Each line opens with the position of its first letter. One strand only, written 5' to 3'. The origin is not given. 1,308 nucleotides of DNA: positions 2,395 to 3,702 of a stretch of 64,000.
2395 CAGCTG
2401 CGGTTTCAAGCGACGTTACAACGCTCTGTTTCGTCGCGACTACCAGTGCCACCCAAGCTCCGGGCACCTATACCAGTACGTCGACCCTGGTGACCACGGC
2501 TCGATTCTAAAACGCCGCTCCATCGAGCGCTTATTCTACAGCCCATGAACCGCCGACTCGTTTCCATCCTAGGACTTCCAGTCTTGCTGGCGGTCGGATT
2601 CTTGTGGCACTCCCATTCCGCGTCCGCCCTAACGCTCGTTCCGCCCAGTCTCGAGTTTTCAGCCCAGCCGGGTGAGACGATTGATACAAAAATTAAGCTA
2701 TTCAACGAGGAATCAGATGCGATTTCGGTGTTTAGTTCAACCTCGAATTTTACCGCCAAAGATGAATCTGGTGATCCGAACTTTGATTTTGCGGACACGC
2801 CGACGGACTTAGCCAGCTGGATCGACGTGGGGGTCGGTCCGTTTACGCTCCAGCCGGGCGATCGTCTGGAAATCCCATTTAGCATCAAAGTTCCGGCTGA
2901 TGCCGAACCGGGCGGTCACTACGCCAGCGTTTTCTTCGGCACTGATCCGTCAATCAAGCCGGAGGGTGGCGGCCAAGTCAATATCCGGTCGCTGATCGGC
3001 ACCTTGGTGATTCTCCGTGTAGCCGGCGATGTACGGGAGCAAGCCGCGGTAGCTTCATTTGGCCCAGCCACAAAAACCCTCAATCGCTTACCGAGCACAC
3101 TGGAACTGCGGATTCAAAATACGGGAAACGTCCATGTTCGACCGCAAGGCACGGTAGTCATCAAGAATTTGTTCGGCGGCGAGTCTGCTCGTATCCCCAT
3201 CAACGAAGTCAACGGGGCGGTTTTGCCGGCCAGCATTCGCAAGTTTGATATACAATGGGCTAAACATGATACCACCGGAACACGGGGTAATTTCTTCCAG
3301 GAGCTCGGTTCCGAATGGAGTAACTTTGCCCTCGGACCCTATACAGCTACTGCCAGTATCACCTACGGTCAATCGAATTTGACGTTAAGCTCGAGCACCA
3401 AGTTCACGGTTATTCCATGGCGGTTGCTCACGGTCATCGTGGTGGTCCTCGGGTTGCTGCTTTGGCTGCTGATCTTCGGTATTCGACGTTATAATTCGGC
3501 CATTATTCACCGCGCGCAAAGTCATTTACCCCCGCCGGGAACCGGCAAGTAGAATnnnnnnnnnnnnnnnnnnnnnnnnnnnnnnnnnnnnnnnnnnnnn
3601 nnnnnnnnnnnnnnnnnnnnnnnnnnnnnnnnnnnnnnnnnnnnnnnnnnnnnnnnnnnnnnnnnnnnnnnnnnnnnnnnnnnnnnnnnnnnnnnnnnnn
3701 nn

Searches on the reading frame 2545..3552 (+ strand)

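Call 9: search_protein_families(library=pfam, proteins=[window:2545-3552:+], max_evalue=0.01)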
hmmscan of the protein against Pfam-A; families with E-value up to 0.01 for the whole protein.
window:2545-3552:+ (335 aa): 1 family
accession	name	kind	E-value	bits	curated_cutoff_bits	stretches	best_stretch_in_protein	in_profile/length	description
PF10633.15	NPCBM_assoc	-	0.0082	16.7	24.4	0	101-125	45-69/78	NPCBM-associated, NEW3 domain of alpha-galactosidase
